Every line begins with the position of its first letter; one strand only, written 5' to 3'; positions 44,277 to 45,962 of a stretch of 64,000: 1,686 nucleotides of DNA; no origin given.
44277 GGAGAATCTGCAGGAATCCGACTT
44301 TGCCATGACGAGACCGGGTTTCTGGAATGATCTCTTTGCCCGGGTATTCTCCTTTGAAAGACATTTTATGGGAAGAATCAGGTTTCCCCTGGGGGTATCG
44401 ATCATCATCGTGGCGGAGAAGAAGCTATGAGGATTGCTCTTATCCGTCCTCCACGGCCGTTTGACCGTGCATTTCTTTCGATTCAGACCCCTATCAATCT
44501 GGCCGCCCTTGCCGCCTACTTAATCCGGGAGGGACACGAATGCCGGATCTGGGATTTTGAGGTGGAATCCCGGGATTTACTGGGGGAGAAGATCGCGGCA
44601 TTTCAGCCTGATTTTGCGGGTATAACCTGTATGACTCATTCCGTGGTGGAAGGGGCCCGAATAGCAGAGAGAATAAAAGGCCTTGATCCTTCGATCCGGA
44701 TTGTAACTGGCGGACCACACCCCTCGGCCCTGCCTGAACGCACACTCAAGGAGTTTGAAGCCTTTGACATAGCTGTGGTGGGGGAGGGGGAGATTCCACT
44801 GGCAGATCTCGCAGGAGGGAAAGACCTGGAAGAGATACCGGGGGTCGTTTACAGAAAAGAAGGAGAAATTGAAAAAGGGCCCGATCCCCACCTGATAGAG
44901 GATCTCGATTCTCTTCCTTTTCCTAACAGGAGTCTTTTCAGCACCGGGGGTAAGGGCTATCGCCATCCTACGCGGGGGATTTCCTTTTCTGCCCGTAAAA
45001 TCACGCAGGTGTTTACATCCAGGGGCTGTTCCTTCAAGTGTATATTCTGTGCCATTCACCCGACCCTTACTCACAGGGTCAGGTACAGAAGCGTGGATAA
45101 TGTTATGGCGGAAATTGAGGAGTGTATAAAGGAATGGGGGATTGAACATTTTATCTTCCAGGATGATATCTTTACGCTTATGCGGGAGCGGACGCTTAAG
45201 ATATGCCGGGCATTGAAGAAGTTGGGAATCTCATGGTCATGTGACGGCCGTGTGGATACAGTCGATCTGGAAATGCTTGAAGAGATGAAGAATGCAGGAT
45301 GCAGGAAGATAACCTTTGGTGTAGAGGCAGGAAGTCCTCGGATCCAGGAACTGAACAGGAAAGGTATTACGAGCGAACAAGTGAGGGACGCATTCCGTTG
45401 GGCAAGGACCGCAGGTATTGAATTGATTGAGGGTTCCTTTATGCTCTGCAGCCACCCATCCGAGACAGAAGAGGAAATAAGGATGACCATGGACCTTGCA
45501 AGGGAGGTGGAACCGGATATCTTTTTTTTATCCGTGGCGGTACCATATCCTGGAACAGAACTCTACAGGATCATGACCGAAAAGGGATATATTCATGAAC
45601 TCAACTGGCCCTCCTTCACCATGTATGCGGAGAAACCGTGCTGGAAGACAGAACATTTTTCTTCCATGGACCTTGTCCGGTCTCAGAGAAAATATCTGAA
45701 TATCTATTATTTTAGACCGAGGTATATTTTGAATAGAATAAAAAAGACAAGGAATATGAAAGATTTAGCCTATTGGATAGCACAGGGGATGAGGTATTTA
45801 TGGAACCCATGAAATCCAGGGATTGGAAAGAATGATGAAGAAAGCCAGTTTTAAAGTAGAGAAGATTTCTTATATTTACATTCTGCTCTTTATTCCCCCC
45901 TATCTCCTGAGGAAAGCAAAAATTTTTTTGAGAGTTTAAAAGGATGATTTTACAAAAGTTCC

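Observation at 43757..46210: About 1.65-kb GC-rich island carrying a B12-radical SAM gene, bounded by roughly 400-bp direct repeats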

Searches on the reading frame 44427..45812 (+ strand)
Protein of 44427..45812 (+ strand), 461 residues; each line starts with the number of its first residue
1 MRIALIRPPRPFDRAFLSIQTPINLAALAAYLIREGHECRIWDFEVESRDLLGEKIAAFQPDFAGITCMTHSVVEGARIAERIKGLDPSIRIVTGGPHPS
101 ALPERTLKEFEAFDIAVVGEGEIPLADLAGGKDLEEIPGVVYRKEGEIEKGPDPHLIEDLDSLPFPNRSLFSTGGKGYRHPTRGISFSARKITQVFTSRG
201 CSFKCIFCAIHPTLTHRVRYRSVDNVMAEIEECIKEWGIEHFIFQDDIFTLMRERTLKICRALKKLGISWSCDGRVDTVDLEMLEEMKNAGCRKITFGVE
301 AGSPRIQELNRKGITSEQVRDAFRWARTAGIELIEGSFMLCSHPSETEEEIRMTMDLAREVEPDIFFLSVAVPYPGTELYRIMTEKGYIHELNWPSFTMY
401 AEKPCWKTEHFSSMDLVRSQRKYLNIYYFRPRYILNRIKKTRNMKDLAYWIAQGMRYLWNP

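Call 5: search_protein_families(library=pfam, proteins=[window:44427-45812:+], max_evalue=0.01)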
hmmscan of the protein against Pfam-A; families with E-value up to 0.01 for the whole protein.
window:44427-45812:+ (461 aa): 2 families
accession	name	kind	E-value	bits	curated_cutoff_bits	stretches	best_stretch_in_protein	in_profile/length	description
PF04055.27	Radical_SAM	-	3.9e-27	95.9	29.5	1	197-358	3-166/166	Radical SAM superfamily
PF02310.24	B12-binding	-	8.1e-23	81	32.1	1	19-128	11-120/121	B12 binding domain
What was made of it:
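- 44427..45812 (+): Complete class B (B12-binding) radical SAM enzyme, 461 aa. PF02310 and PF04055 (call 5).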

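Call 9: find_encoding_contigs(protein=window:44427-45812:+, flank=10000, max_places=10)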
Protein window:44427-45812:+ (461 aa): no gene with exactly this product is on record in the collection.

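Call 10: find_homologous_proteins(query=window:44427-45812:+)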
Query window:44427-45812:+ (461 aa): 945 proteins with E <= 0.001 among 8000 candidates; the best 120 are listed.
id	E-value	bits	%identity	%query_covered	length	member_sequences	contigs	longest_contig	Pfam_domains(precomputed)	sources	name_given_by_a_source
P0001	0.0e+0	1077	100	100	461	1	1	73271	PF04055.28,PF02310.25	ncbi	-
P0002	2.7e-128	446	46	99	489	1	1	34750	PF04055.28,PF02310.25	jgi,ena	-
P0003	4.6e-127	442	46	99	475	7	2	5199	PF04055.28,PF02310.25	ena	-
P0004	3.0e-126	440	45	99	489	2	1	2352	PF04055.28,PF02310.25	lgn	-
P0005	1.3e-125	438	44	99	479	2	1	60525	PF04055.28,PF02310.25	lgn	-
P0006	1.6e-125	437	44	99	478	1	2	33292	PF04055.28,PF02310.25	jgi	-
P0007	2.2e-124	433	46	99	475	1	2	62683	PF04055.28,PF02310.25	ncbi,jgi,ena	-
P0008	2.9e-124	433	45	98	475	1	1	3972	PF04055.28,PF02310.25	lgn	-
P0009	2.4e-123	430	47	98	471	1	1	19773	PF04055.28,PF02310.25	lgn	-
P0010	6.9e-122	425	44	99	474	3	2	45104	PF04055.28,PF02310.25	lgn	-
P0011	1.4e-121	424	45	98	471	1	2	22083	PF04055.28,PF02310.25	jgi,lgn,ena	-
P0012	2.5e-121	423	45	99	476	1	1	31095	PF04055.28,PF02310.25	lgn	-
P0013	4.5e-121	423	44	99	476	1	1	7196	PF04055.28,PF02310.25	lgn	-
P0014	6.6e-121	422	44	99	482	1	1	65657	PF04055.28,PF02310.25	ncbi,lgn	-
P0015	2.5e-120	420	45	100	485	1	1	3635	PF04055.28,PF02310.25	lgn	-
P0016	5.0e-120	419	44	99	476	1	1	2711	PF04055.28,PF02310.25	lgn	-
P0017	9.6e-119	415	43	99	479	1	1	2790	PF04055.28,PF02310.25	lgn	-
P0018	1.4e-118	414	43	99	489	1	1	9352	PF04055.28,PF02310.25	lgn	-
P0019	2.1e-118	414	43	99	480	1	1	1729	PF04055.28,PF02310.25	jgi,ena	-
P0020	1.8e-117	411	43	97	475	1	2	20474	PF04055.28,PF02310.25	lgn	-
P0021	5.0e-117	409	43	99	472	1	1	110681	PF04055.28,PF02310.25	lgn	-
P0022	4.6e-116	406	44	100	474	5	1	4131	PF04055.28,PF02310.25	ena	-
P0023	1.5e-114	401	44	100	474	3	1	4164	PF04055.28,PF02310.25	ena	-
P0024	2.9e-114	400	42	98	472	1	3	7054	PF04055.28,PF02310.25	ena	-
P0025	4.4e-114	400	42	98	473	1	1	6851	PF04055.28,PF02310.25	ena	-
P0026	1.1e-113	398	45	96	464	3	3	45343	PF04055.28,PF02310.25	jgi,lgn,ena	-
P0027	1.2e-113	398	42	99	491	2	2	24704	PF04055.28,PF02310.25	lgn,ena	-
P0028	2.6e-113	397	43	95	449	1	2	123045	PF04055.28,PF02310.25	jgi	jgi:radical SAM superfamily enzyme YgiQ (UPF0313 family)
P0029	3.1e-113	397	43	99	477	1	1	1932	PF04055.28,PF02310.25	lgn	-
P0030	6.9e-113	396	44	99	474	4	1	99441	PF04055.28,PF02310.25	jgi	-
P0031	1.2e-112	395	45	96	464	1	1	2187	PF04055.28,PF02310.25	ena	-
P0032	2.0e-112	394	45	90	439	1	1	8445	PF04055.28,PF02310.25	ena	-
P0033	6.7e-112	392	42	98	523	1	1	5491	PF04055.28,PF02310.25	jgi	-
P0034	1.0e-111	392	44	99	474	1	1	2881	PF04055.28,PF02310.25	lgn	-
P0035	1.5e-111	391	42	99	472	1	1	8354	PF04055.28,PF02310.25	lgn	-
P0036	2.1e-110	387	42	100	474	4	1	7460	PF04055.28,PF02310.25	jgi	-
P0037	4.7e-110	386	45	99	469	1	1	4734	PF04055.28,PF02310.25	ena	-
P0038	1.4e-109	385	42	100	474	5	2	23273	PF04055.28,PF02310.25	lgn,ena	-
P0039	2.6e-109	384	42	99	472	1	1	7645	PF04055.28,PF02310.25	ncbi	-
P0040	8.3e-109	382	41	98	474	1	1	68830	PF04055.28,PF02310.25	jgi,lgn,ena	-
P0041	4.1e-108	380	41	99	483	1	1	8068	PF04055.28,PF02310.25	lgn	-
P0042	8.0e-108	379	42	99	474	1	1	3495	PF04055.28,PF02310.25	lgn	-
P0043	1.1e-107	378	41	99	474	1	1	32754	PF04055.28,PF02310.25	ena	-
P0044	1.4e-107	378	41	99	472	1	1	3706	PF04055.28,PF02310.25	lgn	-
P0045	1.0e-106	375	41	100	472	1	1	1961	PF04055.28,PF02310.25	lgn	-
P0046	1.9e-106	374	39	99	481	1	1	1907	PF04055.28,PF02310.25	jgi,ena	-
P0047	6.6e-106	373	42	99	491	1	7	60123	PF04055.28,PF02310.25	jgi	jgi:anaerobic magnesium-protoporphyrin IX monomethyl ester cyclase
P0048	2.2e-105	371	42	100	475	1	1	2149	PF04055.28,PF02310.25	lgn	-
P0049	3.2e-105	370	42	100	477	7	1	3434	PF04055.28,PF02310.25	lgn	-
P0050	1.4e-103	365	42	98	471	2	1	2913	PF04055.28,PF02310.25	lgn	-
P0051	4.7e-103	363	42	99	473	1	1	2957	PF04055.28,PF02310.25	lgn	-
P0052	3.7e-102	360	40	100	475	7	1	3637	PF04055.28,PF02310.25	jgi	-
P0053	1.5e-101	358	39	100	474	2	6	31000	PF04055.28,PF02310.25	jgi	-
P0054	2.5e-101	358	42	99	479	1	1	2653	PF04055.28,PF02310.25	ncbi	-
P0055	1.5e-100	355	40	99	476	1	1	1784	PF04055.28,PF02310.25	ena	-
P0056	5.2e-100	353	42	95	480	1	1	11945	PF04055.28,PF02310.25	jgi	jgi:radical SAM superfamily enzyme YgiQ (UPF0313 family)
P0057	1.6e-98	348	41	97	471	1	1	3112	PF04055.28,PF02310.25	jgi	jgi:anaerobic magnesium-protoporphyrin IX monomethyl ester cyclase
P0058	9.7e-96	339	37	99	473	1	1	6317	PF04055.28,PF02310.25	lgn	-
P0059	1.7e-95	338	40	97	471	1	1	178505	PF04055.28,PF02310.25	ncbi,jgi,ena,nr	ncbi:MAG: B12-binding domain-containing radical SAM protein [Candidatus Omnitrophica bacterium]|nr:B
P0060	2.1e-93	331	36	99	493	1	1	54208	PF04055.28,PF02310.25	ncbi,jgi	-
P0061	4.7e-90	320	39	97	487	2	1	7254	PF04055.28,PF02310.25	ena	-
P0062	1.6e-88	315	40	94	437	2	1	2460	PF04055.28,PF02310.25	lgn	-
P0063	1.7e-85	305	38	97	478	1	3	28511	PF04055.28,PF02310.25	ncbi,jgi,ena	-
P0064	6.2e-85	303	38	100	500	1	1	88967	PF04055.28,PF02310.25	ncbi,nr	ncbi:B12-binding domain-containing radical SAM protein [Acidobacteria bacterium AH-259-D05]|nr:B12-b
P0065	6.8e-85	303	38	100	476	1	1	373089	PF04055.28,PF02310.25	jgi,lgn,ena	-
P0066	2.4e-82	295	40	99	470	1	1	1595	PF04055.28,PF02310.25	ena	-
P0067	2.9e-82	295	36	96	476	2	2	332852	PF04055.28,PF02310.25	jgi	-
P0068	3.0e-81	291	39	99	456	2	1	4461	PF04055.28,PF02310.25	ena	-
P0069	1.1e-80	290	38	95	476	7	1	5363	PF04055.28,PF02310.25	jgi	-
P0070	3.1e-80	288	38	95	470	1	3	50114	PF04055.28,PF02310.25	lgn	-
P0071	6.2e-80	287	38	97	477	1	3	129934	PF04055.28,PF02310.25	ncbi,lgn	-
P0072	1.3e-79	286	35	99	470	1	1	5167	PF04055.28,PF02310.25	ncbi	-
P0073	1.7e-79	286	38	94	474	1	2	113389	PF04055.28,PF02310.25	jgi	-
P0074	1.7e-79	285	38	99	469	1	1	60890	PF04055.28,PF02310.25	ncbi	-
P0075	2.0e-79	285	35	99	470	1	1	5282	PF04055.28,PF02310.25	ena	-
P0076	2.0e-79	285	38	92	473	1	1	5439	PF04055.28,PF02310.25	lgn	-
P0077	2.1e-79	285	38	96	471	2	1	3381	PF04055.28,PF02310.25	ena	-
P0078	4.7e-79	284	39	92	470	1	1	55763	PF04055.28,PF02310.25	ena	-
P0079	9.1e-79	283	38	96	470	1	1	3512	PF04055.28,PF02310.25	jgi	jgi:radical SAM superfamily enzyme YgiQ (UPF0313 family)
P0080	1.2e-78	283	39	95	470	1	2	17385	PF04055.28,PF02310.25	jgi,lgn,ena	jgi:radical SAM superfamily enzyme YgiQ (UPF0313 family)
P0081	1.6e-78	282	37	95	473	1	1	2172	PF04055.28,PF02310.25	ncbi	-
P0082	1.0e-77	280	37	89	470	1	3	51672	PF04055.28,PF02310.25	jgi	-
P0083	1.2e-77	279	36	95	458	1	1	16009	PF04055.28,PF02310.25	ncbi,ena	-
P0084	1.2e-77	279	38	97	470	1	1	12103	PF04055.28,PF02310.25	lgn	-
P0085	1.3e-77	279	37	89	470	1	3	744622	PF04055.28,PF02310.25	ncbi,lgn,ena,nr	ncbi:B12-binding domain-containing radical SAM protein [Patescibacteria group bacterium]|nr:B12-bind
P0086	1.6e-77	279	35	96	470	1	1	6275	PF04055.28,PF02310.25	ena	-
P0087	1.8e-77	279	37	89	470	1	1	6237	PF04055.28,PF02310.25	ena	-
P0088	1.8e-77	279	37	89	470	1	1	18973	PF04055.28,PF02310.25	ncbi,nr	ncbi:B12-binding domain-containing radical SAM protein [Patescibacteria group bacterium]|nr:B12-bind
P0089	2.0e-77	279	36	95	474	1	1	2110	PF04055.28,PF02310.25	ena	-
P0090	2.2e-77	279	37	99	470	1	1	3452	PF04055.28,PF02310.25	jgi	-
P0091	2.7e-77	278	38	99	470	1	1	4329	PF04055.28,PF02310.25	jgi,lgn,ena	-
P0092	3.0e-77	278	35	98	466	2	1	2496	PF04055.28,PF02310.25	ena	-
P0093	3.5e-77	278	36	99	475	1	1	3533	PF04055.28,PF02310.25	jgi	-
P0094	4.3e-77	278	35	100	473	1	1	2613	PF04055.28,PF02310.25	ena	-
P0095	5.7e-77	277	36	92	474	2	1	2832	PF04055.28,PF02310.25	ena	-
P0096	6.5e-77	277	36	99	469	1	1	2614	PF04055.28,PF02310.25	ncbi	-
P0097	7.5e-77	277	37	99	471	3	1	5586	PF04055.28,PF02310.25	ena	-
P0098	7.9e-77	277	37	97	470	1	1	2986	PF04055.28,PF02310.25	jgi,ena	-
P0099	8.6e-77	277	37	92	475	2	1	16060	PF04055.28,PF02310.25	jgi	-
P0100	1.1e-76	276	35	97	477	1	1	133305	PF04055.28,PF02310.25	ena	-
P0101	1.9e-76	276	36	100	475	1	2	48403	PF04055.28,PF02310.25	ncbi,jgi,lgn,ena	-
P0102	2.1e-76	275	38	90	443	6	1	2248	PF04055.28,PF02310.25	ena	-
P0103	2.6e-76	275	37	93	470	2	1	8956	PF04055.28,PF02310.25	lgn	-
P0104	3.4e-76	275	36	97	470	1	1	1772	PF04055.28,PF02310.25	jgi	-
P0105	3.7e-76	275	38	91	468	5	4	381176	PF04055.28,PF02310.25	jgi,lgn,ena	jgi:radical SAM superfamily enzyme YgiQ (UPF0313 family)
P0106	5.0e-76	274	37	97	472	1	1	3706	PF04055.28,PF02310.25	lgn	-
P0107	5.3e-76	274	35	96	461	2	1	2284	PF04055.28,PF02310.25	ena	-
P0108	5.7e-76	274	38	92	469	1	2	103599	PF04055.28,PF02310.25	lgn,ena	-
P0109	7.3e-76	274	36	92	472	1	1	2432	PF04055.28,PF02310.25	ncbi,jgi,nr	ncbi:cobalamin B12-binding domain-containing protein [bacterium]|nr:cobalamin B12-binding domain-con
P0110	9.0e-76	273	37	92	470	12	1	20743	PF04055.28,PF02310.25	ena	-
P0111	9.6e-76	273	39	92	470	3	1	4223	PF04055.28,PF02310.25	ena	-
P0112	9.9e-76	273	36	95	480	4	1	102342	PF04055.28,PF02310.25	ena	-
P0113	1.0e-75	273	36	92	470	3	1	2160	PF04055.28,PF02310.25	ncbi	ncbi:MAG: radical SAM protein [bacterium]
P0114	1.2e-75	273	35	97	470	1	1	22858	PF04055.28,PF02310.25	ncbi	ncbi:MAG: radical SAM protein [Candidatus Portnoybacteria bacterium]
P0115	1.3e-75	273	34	97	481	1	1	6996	PF04055.28,PF02310.25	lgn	-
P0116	1.8e-75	272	46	58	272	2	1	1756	PF04055.28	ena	-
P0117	3.4e-75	271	37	100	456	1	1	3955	PF04055.28,PF02310.25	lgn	-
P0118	3.6e-75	271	36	95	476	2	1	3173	PF04055.28,PF02310.25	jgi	-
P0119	3.7e-75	271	36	97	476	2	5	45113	PF04055.28,PF02310.25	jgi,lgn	-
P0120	3.8e-75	271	34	94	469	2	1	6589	PF04055.28,PF02310.25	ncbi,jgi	-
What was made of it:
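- Checked: The B12-rSAM gene 44427-45812 is complete: PF02310 + PF04055, a CxxxCxxC motif, and 99% coverage against homologues (calls 5, 10).
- The source is an NCBI metagenome-assembled contig of 73 kb (call 10).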

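Call 11: find_encoding_contigs(protein=P0001, flank=10000, max_places=5)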
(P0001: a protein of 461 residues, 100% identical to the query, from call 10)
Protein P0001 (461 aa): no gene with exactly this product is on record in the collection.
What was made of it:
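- Tried and rejected: Exact look-ups of the window's own rSAM protein found no contig record (calls 9, 11).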

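Call 12: find_encoding_contigs(protein=P0007, flank=6000, max_places=3)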
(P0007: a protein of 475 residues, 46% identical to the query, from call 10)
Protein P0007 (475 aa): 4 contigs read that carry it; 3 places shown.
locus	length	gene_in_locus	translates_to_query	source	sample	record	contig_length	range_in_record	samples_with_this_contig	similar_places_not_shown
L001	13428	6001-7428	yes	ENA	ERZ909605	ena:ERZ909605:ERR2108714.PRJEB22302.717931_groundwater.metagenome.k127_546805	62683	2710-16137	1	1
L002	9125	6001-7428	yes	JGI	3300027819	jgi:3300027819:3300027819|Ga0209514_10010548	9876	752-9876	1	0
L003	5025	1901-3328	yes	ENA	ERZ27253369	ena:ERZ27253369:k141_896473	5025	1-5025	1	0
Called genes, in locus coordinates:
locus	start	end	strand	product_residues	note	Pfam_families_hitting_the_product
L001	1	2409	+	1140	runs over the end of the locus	PF02811:PHP, PF07733:DNA_pol3_alpha, PF17657:DNA_pol3_finger, PF14579:HHH_6, PF01336:tRNA_anti-codon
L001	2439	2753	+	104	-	PF01245:Ribosomal_L19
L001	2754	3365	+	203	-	PF01351:RNase_HII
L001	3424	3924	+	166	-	-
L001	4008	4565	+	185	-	PF00583:Acetyltransf_1 (weak)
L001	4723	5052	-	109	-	-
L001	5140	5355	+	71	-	-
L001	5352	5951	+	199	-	-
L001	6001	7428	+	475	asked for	PF02310:B12-binding, PF04055:Radical_SAM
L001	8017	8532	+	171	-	PF04229:GrpB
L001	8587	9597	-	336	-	-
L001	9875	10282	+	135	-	-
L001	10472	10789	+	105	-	PF25535:DUF7919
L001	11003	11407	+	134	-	-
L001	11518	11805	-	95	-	-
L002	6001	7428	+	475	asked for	PF02310:B12-binding, PF04055:Radical_SAM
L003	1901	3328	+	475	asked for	PF02310:B12-binding, PF04055:Radical_SAM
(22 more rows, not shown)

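Call 13: find_encoding_contigs(protein=P0002, flank=6000, max_places=3)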
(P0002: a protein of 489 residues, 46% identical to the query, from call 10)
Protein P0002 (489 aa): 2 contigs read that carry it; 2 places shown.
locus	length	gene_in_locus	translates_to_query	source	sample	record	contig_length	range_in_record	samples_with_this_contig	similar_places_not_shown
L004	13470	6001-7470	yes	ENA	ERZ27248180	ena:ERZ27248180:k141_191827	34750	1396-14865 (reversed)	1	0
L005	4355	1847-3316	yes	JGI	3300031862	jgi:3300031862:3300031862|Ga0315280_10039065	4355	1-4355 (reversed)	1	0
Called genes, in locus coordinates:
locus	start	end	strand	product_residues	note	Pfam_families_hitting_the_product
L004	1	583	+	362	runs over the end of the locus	-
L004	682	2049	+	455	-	PF01546:Peptidase_M20, PF07687:M20_dimer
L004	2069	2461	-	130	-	PF00380:Ribosomal_S9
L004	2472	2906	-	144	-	PF00572:Ribosomal_L13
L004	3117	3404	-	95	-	PF08299:Bac_DnaA_C, PF08281:Sigma70_r4_2 (faint)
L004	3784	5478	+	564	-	-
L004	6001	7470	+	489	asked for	PF02310:B12-binding, PF04055:Radical_SAM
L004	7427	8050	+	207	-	PF02589:LUD_dom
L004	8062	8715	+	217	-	PF13483:Lactamase_B_3, PF12706:Lactamase_B_2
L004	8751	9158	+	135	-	PF00903:Glyoxalase, PF13468:Glyoxalase_3, PF13669:Glyoxalase_4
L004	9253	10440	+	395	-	PF00108:Thiolase_N, PF00109:ketoacyl-synt (faint), PF02803:Thiolase_C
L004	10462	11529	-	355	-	PF00586:AIRS, PF02769:AIRS_C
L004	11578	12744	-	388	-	PF00561:Abhydrolase_1, PF12146:Hydrolase_4 (weak), PF02089:Palm_thioest (weak), PF05057:DUF676 (faint), PF12697:Abhydrolase_6 (weak), PF02450:LCAT (weak), PF06028:DUF915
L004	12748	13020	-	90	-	-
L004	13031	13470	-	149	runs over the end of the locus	PF03544:TonB_C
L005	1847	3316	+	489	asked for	PF02310:B12-binding, PF04055:Radical_SAM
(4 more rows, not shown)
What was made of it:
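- Tried and rejected: The closest rSAM homologues (46% identity) sit in unrelated contexts: ribosomal or RNase genes and a LUD domain gene (calls 12, 13).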

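Call 23: list_cluster_members(proteins=[P0001, P0121, P0123, P0122])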
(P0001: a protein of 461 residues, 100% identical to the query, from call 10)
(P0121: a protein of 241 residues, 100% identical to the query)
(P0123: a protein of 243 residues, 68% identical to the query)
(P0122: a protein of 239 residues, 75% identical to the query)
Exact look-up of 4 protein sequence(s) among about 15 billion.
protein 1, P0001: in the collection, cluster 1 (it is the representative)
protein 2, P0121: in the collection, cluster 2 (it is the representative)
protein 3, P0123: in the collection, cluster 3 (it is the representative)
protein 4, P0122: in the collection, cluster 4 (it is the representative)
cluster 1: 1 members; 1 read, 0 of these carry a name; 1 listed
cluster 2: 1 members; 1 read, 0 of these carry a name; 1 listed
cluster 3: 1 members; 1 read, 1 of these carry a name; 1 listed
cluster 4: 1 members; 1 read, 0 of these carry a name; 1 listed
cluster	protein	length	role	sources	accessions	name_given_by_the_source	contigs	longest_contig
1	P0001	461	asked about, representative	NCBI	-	-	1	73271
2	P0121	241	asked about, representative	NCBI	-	-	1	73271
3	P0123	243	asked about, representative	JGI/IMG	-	SAM-dependent methyltransferase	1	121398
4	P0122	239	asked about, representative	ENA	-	-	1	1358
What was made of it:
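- Tried and rejected: Cluster look-ups gave no organism name (call 23), so the taxonomy stays unknown.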

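Call 41: search_protein_families(library=ncbifam, proteins=[window:44427-45812:+], max_evalue=0.001)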
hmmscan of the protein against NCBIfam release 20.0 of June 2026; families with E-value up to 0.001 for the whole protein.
window:44427-45812:+ (461 aa): 31 families (the best 25 are shown)
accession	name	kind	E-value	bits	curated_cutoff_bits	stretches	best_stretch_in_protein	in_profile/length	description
TIGR03471.1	HpnJ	equivalog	6.6e-71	239.6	577.6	1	65-441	73-446/472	hopanoid biosynthesis associated radical SAM protein HpnJ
NF050148.1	rSAM_ApyD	equivalog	3.3e-53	181.1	750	1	12-384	15-394/645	RiPP biosynthesis radical SAM protein ApyD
NF033070.1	rSAM_AprD4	equivalog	1.8e-42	145.8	500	1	123-419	135-423/456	AprD4 family radical SAM diol-dehydratase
NF038361.1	rSAM_Sden_1168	equivalog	4.4e-35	121.3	575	1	52-389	132-479/560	Sden_1168 family B12-binding radical SAM P-methyltransferase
TIGR04014.1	B12_SAM_MJ_0865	equivalog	5e-34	117.8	360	1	91-386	70-361/434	methyl-coenzyme M reductase glutamine C-methyltransferase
TIGR02026.1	BchE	equivalog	5.1e-34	118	481.35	1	2-393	1-397/497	magnesium-protoporphyrin IX monomethyl ester anaerobic oxidative cyclase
TIGR04479.1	bcpD_PhpK_rSAM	subfamily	1.3e-33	116.2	600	1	25-368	75-416/504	PhpK family radical SAM P-methyltransferase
TIGR04072.2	rSAM_ladder_B12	equivalog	1.5e-31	109.6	360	2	191-391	179-380/443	lipid biosynthesis B12-binding/radical SAM protein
TIGR04367.1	HpnR_B12_rSAM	equivalog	1.7e-31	109.3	650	1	11-384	12-374/490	hopanoid C-3 methylase HpnR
TIGR04295.1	B12_rSAM_oligo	hypoth_equivalog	1.3e-28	99.9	400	1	3-329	2-333/422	TIGR04295 family B12-binding domain-containing radical SAM protein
TIGR04385.1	B12_rSAM_cofa1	equivalog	1.4e-28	100.3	450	1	22-358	20-361/438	B12 lower ligand biosynthesis radical SAM protein BzaD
TIGR03975.1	rSAM_ocin_1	subfamily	1.7e-28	99.5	281.85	1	54-358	122-427/606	RiPP maturation radical SAM C-methyltransferase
NF040542.1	rSAM_RCCLKC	equivalog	4.9e-24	85.3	450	1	21-335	12-326/423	arsinothricin biosynthesis radical SAM protein ArsL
TIGR04013.1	B12_SAM_MJ_1487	hypoth_equivalog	6.8e-24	84.4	251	2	65-235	45-194/382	TIGR04013 family B12-binding domain/radical SAM domain-containing protein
NF040546.1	rSAM_CUAEP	equivalog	1.3e-20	73.5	500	1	21-398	12-383/468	CUAEP/CCAEP-tail radical SAM (seleno)protein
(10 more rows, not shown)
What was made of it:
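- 44427..45812 (+): Top NCBIfam hit is HpnJ at 240 bits, below its 578-bit cutoff (call 41).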

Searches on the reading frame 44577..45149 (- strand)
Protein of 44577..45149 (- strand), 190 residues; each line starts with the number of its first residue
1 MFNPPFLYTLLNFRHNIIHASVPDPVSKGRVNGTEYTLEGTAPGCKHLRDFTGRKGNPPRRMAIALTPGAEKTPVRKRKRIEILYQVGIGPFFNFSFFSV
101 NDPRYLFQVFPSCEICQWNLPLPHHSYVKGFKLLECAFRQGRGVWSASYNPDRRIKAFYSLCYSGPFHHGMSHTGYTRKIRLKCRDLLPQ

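Call 51: search_protein_families(library=pfam, proteins=[window:44577-45149:-], max_evalue=0.1)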
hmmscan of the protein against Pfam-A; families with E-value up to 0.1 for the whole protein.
window:44577-45149:- (190 aa): 0 families
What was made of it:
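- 44577..45149 (-): Longest of the antisense ORFs over the rSAM gene; judged spurious. No Pfam hit for the 190-, 139- and 107-aa antisense ORFs (call 51).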
